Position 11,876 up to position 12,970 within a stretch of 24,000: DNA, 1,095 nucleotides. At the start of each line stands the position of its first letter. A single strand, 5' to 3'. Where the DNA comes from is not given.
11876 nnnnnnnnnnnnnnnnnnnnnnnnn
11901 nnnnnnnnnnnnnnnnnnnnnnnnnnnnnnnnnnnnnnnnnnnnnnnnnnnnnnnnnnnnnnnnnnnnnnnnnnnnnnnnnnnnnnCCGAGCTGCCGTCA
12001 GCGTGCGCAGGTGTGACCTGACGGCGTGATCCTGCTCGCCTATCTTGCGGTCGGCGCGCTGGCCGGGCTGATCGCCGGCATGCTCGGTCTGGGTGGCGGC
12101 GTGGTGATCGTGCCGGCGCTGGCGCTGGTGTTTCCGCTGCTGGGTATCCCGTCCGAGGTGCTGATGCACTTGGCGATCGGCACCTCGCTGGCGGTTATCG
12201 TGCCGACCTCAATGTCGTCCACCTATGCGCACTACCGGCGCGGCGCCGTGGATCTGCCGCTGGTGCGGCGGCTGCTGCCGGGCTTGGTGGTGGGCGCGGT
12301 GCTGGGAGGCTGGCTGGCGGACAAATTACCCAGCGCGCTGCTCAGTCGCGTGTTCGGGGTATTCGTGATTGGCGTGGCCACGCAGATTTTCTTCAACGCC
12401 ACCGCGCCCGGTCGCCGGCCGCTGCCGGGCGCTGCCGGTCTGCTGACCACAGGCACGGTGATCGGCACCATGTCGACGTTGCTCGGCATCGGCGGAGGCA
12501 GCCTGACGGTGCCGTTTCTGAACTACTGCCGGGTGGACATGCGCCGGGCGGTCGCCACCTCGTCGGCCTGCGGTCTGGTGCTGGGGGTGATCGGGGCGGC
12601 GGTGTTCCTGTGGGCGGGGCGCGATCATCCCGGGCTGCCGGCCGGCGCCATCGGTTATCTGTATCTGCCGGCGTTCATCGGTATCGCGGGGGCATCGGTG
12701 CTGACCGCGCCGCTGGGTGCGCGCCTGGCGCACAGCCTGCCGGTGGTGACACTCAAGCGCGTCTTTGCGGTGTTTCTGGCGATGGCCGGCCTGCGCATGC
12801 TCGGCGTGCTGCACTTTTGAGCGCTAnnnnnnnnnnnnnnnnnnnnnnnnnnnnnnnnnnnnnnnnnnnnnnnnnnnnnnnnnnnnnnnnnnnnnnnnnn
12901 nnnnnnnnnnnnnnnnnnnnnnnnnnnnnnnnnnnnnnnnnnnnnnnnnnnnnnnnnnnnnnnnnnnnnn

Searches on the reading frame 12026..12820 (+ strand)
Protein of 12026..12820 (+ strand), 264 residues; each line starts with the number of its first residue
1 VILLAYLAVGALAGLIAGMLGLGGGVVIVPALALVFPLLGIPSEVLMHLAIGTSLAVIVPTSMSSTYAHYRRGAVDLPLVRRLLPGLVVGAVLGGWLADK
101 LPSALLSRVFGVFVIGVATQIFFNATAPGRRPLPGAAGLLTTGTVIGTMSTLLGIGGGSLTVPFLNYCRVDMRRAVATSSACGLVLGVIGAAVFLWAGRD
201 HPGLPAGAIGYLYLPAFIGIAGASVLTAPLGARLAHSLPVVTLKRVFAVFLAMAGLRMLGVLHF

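Call 54: search_protein_families(library=pfam, proteins=[window:12026-12820:+], max_evalue=0.001)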
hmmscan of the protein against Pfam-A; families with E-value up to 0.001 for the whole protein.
window:12026-12820:+ (264 aa): 1 family
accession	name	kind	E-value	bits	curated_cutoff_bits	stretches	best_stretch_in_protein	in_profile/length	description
PF01925.25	TauE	-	4.2e-56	190.7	32.6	1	6-258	1-237/237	Sulfite exporter TauE/SafE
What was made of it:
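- Checked: TauE lies at 12026-12820, separated from the operon by housekeeping genes (call 54).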
